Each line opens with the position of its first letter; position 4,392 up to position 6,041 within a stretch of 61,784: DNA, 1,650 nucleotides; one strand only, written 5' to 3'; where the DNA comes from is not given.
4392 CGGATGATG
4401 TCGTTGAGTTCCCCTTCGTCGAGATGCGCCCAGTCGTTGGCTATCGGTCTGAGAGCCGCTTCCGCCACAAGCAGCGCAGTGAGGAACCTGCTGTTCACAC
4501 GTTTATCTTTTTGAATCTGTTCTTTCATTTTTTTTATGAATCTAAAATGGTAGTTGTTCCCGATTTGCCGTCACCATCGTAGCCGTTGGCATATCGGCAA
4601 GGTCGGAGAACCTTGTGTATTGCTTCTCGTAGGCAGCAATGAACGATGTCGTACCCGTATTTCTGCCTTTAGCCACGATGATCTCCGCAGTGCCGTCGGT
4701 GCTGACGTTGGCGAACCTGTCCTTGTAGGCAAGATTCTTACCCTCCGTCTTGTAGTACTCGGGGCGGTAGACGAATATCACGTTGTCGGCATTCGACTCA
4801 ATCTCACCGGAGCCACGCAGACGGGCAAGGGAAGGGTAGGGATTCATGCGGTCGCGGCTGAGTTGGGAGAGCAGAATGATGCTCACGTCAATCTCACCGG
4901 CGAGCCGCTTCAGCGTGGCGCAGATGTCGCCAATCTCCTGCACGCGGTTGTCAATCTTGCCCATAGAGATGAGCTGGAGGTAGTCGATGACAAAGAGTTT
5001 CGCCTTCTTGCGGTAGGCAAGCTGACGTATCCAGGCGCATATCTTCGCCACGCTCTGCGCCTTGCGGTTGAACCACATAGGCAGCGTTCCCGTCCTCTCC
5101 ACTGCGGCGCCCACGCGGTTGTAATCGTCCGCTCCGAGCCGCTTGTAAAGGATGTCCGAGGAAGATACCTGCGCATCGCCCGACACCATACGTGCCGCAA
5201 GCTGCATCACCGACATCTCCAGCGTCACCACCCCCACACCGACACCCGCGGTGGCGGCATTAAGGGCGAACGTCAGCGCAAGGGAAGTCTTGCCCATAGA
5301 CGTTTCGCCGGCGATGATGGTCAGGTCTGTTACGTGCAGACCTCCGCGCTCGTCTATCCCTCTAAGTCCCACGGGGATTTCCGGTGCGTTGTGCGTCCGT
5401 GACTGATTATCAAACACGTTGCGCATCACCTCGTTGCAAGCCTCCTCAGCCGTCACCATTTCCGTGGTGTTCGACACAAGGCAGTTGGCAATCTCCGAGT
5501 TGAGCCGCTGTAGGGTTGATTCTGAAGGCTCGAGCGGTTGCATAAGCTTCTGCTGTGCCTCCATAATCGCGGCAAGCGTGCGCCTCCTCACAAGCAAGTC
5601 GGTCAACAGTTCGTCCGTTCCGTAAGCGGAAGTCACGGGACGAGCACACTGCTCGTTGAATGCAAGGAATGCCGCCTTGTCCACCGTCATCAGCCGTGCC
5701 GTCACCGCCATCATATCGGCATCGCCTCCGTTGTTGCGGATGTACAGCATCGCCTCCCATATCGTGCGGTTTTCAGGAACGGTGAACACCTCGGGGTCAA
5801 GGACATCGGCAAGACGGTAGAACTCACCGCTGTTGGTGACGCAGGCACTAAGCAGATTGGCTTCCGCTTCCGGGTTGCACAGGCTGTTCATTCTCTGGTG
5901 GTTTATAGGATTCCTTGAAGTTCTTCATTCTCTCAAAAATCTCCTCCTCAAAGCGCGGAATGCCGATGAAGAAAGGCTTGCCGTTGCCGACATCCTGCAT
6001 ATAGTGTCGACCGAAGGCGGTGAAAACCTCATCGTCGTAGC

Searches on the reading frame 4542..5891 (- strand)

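Call 85: search_protein_families(library=phrogs, proteins=[window:4542-5891:-], max_evalue=0.00001)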
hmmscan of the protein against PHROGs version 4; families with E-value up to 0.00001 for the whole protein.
window:4542-5891:- (449 aa): 6 families
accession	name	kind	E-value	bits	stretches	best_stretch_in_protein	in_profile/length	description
phrog_19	-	DNA, RNA and nucleotide metabolism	4.6e-72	244.8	1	5-433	159-583/621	DnaB-like replicative helicase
phrog_239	-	DNA, RNA and nucleotide metabolism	2.6e-35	123.6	1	133-434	303-602/801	DNA primase/helicase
phrog_243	-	DNA, RNA and nucleotide metabolism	2.1e-30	106.6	1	171-432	17-269/273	DnaB-like replicative helicase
phrog_11530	-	unknown function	1.4e-21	78.2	1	277-414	12-141/184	-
phrog_5482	-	unknown function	3.1e-11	43.6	1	189-391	52-258/341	-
phrog_19347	-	unknown function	3.7e-11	44.2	1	358-431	1-79/79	-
